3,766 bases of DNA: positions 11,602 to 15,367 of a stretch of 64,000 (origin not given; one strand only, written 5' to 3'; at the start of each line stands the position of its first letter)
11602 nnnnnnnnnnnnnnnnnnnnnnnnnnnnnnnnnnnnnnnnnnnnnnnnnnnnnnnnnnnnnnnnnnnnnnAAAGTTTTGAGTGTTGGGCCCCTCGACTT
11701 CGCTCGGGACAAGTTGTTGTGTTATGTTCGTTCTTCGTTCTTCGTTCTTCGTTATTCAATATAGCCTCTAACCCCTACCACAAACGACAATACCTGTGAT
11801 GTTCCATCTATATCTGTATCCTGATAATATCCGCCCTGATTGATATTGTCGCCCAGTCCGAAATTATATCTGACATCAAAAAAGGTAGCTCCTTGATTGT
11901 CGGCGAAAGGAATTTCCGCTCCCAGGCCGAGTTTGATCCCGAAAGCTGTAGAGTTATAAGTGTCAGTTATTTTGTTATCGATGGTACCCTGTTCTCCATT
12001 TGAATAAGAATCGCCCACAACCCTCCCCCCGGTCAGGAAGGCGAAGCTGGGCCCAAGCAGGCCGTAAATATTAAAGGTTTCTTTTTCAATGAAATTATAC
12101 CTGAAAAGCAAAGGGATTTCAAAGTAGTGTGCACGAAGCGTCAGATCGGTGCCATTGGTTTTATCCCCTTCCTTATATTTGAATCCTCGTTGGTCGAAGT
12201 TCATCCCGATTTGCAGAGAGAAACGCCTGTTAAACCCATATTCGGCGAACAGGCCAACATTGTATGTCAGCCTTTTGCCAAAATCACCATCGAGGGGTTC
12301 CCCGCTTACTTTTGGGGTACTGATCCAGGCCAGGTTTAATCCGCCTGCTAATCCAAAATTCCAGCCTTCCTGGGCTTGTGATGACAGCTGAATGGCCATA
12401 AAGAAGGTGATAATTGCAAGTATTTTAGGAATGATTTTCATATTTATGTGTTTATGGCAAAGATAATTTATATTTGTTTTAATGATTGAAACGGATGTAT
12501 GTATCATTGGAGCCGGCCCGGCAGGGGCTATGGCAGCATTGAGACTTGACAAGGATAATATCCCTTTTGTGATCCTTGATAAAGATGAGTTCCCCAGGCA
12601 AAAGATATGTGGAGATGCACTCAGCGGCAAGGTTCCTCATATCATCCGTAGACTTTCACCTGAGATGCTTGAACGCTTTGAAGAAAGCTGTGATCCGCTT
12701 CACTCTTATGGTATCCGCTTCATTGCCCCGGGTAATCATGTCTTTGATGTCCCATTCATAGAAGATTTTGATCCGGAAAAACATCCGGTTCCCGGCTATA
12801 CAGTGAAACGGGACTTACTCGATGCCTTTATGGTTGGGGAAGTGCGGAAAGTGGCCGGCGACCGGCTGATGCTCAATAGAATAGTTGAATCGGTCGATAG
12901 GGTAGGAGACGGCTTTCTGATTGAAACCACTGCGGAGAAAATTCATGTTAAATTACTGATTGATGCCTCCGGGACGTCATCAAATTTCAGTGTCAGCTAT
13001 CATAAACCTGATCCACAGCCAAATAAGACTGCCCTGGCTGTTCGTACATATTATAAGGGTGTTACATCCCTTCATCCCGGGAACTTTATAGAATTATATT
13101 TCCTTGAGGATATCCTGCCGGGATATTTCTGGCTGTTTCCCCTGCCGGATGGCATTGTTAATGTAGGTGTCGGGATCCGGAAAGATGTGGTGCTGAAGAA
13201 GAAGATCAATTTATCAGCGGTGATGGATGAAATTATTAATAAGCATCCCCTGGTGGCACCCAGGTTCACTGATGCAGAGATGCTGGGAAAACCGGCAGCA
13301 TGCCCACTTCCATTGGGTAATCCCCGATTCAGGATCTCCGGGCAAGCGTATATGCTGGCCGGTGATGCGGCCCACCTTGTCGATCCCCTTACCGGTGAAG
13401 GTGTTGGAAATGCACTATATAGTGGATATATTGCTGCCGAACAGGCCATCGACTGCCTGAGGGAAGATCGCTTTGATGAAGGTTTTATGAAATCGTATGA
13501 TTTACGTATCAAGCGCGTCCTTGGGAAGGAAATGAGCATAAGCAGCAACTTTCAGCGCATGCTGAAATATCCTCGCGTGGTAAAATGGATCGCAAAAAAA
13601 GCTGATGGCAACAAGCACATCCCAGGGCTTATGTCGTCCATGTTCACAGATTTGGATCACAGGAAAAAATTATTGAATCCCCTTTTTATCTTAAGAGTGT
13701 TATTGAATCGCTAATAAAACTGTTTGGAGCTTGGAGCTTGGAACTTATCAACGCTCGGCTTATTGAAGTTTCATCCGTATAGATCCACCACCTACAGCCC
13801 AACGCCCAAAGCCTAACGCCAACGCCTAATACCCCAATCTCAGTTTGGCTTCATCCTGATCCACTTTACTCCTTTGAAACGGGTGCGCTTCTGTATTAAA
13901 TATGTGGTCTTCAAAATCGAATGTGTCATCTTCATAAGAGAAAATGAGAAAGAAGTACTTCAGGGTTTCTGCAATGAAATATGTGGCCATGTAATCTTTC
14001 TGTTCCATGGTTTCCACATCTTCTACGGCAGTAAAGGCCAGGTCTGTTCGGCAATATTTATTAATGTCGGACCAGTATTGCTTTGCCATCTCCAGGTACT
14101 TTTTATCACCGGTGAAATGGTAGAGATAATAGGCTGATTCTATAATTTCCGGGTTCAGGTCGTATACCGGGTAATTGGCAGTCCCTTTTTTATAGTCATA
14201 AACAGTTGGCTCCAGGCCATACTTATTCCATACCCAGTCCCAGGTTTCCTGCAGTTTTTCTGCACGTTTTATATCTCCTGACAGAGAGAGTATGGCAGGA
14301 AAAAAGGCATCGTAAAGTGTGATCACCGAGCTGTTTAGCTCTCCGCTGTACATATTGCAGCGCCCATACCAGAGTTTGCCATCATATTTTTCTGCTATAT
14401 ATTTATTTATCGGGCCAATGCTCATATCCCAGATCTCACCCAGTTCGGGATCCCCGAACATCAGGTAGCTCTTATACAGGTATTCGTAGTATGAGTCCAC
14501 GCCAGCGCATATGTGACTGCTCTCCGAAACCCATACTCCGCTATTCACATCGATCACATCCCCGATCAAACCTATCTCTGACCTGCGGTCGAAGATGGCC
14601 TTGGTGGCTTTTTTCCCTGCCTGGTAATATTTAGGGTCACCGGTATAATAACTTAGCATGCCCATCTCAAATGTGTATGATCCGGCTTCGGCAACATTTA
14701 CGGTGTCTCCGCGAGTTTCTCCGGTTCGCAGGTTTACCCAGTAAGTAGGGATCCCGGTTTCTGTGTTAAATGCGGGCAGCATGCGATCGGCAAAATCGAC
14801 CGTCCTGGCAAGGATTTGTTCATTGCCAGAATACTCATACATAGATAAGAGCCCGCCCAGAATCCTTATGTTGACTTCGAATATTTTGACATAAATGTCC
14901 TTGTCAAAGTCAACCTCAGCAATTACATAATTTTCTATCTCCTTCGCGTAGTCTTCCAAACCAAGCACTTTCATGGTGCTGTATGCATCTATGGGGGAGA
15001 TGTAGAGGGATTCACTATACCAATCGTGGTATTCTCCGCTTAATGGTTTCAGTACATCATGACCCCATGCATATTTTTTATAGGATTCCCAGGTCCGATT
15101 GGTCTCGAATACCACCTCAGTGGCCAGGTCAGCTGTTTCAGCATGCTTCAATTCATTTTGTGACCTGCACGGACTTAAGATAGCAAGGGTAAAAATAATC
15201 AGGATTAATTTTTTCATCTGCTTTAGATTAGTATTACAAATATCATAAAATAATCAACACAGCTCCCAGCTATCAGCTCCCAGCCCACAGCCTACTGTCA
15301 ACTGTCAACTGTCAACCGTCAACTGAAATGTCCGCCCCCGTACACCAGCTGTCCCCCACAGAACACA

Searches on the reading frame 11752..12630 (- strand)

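Call 70: search_protein_families(library=pfam, proteins=[window:11752-12630:-], max_evalue=0.00001)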
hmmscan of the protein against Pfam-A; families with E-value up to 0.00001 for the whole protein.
window:11752-12630:- (292 aa): 2 families
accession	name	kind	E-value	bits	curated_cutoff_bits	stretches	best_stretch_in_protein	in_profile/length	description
PF13568.12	OMP_b-brl_2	-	1.4e-26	94.1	27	1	85-263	1-174/175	Outer membrane protein beta-barrel domain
PF13505.12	OMP_b-brl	-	1.5e-14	55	28.7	1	74-277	3-165/175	Outer membrane protein beta-barrel domain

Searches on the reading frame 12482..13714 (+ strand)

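Call 63: search_protein_families(library=pfam, proteins=[window:12482-13714:+], max_evalue=0.00001)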
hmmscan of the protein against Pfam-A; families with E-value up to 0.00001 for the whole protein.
window:12482-13714:+ (410 aa): 3 families
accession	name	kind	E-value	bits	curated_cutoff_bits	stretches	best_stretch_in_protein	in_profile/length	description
PF01494.25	FAD_binding_3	-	2.2e-09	37.5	22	0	3-37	1-35/349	FAD binding domain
PF22578.2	GGR_cat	-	1.2e-06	28.7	27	1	201-255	18-71/88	Geranylgeranyl reductase catalytic domain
PF13738.12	Pyr_redox_3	-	1.2e-06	28.5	30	0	8-36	2-31/305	Pyridine nucleotide-disulphide oxidoreductase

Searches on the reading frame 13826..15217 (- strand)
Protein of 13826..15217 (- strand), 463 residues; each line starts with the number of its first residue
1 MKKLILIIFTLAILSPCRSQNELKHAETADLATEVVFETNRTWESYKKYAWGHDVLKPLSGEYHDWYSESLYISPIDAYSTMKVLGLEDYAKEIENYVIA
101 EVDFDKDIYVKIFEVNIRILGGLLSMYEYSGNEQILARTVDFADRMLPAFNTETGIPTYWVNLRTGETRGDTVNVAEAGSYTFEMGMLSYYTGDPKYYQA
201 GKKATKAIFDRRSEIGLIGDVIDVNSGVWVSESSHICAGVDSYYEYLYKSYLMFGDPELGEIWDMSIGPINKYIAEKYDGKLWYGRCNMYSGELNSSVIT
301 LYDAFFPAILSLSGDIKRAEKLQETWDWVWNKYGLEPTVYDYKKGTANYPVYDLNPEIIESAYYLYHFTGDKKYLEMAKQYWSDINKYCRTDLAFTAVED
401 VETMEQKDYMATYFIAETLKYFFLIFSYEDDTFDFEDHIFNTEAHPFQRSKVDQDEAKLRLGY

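Call 63: search_protein_families(library=pfam, proteins=[window:13826-15217:-], max_evalue=0.00001)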
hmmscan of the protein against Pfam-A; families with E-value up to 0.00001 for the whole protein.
window:13826-15217:- (463 aa): 1 family
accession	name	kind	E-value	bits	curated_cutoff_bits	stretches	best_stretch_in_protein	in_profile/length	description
PF01532.26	Glyco_hydro_47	-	6e-103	345.7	22.9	1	40-448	3-454/455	Glycosyl hydrolase family 47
